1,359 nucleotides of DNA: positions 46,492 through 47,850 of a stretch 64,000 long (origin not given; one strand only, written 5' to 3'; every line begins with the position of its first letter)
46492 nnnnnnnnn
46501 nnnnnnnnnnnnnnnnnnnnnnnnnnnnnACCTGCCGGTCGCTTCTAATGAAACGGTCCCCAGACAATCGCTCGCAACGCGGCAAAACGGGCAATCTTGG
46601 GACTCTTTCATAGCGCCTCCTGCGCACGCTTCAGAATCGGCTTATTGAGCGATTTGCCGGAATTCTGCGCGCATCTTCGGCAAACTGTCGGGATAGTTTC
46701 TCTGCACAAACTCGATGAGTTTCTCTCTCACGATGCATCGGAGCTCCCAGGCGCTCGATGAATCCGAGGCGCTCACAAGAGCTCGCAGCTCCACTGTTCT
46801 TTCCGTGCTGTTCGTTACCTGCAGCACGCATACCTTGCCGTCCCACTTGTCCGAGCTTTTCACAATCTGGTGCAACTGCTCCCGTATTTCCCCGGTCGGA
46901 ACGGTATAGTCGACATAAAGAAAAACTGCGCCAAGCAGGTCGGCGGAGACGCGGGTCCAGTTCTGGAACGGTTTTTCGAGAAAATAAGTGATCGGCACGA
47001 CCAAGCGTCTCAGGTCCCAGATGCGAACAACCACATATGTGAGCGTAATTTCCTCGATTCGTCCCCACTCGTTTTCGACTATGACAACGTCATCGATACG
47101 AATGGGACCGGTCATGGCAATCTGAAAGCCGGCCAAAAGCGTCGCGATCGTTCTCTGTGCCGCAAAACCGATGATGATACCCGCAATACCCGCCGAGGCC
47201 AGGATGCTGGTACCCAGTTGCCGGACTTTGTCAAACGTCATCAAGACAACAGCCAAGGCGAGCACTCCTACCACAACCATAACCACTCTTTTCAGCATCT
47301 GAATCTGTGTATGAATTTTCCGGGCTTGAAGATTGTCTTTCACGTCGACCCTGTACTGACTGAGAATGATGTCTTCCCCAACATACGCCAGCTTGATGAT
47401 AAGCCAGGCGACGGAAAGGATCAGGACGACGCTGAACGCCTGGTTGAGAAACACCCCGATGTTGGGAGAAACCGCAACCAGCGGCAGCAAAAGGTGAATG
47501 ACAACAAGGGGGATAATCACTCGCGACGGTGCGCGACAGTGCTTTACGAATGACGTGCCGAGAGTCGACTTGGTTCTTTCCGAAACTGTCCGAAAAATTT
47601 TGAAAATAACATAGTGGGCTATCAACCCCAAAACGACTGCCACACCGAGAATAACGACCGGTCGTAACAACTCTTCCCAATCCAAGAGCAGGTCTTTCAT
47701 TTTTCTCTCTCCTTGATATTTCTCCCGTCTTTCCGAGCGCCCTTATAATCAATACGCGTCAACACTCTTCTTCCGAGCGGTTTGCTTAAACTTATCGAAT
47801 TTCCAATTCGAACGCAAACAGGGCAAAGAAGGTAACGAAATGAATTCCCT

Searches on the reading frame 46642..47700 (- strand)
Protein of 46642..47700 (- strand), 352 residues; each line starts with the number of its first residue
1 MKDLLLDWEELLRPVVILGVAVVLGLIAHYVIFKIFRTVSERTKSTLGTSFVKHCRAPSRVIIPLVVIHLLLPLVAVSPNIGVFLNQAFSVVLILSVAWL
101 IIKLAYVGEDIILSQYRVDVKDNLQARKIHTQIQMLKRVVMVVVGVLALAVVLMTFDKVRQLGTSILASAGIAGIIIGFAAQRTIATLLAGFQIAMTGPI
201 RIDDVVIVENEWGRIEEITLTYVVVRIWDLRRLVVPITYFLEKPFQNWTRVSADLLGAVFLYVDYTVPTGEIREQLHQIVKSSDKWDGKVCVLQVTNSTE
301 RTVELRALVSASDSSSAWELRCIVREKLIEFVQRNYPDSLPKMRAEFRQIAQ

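Call 9: search_protein_families(library=pfam, proteins=[window:46642-47700:-], max_evalue=0.001)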
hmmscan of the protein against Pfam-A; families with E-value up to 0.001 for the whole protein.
window:46642-47700:- (352 aa): 1 family
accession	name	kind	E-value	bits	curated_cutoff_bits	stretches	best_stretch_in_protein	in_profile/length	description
PF00924.24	MS_channel_2nd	-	2.1e-12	47.4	20.2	1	184-250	2-68/68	Mechanosensitive ion channel, beta-domain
